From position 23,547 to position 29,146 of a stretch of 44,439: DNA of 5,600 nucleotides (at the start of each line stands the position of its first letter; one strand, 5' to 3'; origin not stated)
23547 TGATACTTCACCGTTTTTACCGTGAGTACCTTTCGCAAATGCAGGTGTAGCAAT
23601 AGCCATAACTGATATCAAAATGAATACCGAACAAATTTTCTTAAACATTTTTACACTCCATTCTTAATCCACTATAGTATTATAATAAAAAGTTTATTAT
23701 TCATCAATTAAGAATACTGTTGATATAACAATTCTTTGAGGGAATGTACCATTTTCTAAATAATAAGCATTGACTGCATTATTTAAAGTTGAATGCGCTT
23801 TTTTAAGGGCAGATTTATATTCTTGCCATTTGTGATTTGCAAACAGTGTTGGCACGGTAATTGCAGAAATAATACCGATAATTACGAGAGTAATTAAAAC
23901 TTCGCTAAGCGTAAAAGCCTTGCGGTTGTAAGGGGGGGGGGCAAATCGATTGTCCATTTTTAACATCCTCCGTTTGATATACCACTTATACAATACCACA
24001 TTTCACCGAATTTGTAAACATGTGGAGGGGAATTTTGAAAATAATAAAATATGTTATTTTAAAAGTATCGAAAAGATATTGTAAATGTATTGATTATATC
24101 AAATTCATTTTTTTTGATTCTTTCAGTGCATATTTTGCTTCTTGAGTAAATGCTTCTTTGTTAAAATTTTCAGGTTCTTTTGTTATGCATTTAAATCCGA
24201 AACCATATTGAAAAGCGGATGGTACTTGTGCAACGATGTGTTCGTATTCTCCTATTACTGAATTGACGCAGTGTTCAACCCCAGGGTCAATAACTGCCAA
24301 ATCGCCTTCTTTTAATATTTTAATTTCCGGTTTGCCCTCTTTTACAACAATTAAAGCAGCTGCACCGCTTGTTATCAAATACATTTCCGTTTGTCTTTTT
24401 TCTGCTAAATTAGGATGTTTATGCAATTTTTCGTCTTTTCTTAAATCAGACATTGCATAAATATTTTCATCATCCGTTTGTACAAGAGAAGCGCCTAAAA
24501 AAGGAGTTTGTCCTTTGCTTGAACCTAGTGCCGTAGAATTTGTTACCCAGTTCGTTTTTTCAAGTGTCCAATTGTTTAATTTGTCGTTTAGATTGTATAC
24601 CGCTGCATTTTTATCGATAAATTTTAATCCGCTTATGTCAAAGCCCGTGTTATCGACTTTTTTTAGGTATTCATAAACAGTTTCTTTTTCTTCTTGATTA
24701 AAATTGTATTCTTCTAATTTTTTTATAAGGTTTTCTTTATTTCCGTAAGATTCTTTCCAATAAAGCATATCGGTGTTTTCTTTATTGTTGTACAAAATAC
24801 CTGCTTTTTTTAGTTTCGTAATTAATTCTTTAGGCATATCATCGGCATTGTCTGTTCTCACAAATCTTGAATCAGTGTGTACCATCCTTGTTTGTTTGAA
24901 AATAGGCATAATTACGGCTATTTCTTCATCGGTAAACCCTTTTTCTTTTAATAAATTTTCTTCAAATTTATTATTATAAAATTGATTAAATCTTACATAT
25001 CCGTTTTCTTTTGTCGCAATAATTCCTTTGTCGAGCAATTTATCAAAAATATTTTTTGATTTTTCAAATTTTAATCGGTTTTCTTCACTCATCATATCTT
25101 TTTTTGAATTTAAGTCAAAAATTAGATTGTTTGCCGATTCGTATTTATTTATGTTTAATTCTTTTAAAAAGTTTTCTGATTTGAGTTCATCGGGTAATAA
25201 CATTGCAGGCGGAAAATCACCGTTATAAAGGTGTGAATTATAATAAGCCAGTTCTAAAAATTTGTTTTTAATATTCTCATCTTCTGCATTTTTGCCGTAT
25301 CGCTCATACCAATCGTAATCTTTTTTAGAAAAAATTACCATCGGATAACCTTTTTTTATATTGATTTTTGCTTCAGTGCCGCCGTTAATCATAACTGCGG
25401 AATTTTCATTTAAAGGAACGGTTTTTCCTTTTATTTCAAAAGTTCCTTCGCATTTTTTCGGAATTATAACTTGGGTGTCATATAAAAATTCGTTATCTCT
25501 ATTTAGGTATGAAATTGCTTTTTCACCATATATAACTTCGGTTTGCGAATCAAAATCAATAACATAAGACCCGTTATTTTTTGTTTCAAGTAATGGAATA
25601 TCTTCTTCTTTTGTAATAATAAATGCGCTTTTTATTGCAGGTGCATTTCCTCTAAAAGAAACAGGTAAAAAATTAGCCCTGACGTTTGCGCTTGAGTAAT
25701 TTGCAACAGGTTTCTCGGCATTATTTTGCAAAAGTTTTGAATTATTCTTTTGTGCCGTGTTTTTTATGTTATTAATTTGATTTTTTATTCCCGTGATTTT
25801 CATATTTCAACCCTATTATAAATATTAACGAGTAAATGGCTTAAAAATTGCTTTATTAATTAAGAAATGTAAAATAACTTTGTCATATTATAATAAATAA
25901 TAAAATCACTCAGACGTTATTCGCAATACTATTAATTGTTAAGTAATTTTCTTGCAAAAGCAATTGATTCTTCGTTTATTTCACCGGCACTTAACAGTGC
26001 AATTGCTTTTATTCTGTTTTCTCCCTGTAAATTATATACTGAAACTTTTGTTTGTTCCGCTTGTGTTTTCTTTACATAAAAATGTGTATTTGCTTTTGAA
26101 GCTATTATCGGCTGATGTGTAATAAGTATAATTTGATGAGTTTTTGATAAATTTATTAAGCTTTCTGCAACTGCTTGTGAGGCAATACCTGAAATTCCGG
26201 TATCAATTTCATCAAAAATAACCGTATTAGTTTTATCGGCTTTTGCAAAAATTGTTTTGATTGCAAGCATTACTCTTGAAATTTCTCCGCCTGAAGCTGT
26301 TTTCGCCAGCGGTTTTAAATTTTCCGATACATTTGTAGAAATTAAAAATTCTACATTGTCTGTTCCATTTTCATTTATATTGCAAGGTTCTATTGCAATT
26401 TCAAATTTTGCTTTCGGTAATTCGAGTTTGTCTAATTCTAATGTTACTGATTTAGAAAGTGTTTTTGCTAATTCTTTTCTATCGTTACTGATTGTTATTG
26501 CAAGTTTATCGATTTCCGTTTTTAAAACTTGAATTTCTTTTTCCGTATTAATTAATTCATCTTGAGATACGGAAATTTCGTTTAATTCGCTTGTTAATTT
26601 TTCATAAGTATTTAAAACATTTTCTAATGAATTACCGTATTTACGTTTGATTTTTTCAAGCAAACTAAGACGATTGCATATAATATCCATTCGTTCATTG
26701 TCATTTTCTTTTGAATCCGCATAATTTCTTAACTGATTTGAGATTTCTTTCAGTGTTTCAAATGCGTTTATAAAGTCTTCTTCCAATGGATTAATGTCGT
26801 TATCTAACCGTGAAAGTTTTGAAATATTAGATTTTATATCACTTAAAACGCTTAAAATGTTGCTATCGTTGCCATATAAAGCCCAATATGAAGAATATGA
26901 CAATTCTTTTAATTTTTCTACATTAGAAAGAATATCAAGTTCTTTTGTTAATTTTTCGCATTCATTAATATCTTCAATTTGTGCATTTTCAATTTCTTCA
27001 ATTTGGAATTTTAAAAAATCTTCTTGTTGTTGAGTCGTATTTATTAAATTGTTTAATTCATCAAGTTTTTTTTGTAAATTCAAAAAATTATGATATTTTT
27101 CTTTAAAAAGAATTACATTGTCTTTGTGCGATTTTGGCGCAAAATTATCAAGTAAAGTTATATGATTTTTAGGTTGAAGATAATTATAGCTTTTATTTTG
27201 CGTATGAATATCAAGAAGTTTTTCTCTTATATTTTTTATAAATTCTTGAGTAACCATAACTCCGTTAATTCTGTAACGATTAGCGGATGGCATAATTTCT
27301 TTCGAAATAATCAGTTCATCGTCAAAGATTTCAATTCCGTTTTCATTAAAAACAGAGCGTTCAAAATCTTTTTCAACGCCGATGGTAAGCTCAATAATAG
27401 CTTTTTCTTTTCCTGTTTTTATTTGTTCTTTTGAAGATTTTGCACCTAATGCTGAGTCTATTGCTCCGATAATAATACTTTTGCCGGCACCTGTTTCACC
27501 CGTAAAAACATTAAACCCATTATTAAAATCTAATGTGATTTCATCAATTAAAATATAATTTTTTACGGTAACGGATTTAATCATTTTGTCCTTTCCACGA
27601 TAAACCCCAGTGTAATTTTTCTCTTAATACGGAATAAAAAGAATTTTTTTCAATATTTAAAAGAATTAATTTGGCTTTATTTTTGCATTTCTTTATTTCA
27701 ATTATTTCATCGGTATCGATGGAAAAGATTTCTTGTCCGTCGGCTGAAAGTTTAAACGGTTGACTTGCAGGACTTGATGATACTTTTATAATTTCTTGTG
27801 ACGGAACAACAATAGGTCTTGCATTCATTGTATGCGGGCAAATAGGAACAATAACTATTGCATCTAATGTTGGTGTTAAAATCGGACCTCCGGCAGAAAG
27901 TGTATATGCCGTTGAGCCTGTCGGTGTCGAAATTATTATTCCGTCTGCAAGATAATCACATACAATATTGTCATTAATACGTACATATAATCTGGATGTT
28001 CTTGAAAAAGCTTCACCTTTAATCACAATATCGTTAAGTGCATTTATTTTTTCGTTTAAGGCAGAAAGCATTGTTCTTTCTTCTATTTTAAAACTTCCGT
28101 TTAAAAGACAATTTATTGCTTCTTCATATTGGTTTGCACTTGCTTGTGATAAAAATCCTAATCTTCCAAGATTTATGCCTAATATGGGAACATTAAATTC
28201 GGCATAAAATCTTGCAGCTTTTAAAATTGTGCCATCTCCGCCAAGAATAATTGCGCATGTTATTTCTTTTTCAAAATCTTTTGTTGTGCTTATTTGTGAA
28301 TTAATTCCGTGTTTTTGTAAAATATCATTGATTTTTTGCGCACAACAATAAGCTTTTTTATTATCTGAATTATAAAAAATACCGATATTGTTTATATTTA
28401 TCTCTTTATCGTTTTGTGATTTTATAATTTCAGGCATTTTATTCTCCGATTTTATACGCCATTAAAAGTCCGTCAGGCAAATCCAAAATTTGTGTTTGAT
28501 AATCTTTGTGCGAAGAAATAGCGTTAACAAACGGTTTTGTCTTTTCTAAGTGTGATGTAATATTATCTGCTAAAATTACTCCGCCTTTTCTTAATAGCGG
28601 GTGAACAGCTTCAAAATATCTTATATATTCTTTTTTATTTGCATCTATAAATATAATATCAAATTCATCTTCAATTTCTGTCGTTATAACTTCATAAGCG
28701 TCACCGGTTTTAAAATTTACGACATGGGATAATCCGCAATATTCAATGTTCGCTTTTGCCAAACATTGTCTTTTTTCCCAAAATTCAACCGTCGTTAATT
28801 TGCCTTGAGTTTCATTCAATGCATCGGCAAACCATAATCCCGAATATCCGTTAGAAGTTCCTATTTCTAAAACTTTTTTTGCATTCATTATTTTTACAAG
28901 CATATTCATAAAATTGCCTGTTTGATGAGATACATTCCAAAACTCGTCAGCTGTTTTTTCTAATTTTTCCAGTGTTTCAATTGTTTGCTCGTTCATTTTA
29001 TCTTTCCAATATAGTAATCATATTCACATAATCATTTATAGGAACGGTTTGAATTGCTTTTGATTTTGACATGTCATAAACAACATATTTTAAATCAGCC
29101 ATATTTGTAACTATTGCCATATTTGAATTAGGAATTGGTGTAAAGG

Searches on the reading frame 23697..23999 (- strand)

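Call 61: search_protein_families(library=pfam, proteins=[window:23697-23999:-], max_evalue=0.00001)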
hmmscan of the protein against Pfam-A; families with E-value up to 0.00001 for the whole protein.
window:23697-23999:- (100 aa): 1 family
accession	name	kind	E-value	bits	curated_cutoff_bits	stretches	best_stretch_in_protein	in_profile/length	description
PF07963.17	N_methyl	-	4.6e-07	29.6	21.2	1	25-48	3-26/27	Prokaryotic N-terminal methylation motif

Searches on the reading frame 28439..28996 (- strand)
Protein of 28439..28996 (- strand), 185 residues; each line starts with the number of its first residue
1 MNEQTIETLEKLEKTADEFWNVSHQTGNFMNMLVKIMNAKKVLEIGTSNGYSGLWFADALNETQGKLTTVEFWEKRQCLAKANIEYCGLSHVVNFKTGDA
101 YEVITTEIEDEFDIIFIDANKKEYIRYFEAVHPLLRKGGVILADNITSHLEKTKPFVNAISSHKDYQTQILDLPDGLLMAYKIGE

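Call 62: search_protein_families(library=pfam, proteins=[window:28439-28996:-], max_evalue=0.00001)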
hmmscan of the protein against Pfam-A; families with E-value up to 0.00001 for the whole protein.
window:28439-28996:- (185 aa): 5 families
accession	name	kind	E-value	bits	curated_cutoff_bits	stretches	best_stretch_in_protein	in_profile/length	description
PF01596.23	Methyltransf_3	-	6.9e-34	117.4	22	1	17-147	23-156/204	O-methyltransferase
PF13578.12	Methyltransf_24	-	4.5e-18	66.5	26.3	1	43-146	1-105/105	Methyltransferase domain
PF13847.12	Methyltransf_31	-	3.1e-07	30.6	27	1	38-163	3-135/145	Methyltransferase domain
PF01135.25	PCMT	-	2e-06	28.2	20.3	1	26-123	62-154/210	Protein-L-isoaspartate(D-aspartate) O-methyltransferase (PCMT)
PF13649.12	Methyltransf_25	-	8.4e-06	26.8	27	0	42-139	1-97/97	Methyltransferase domain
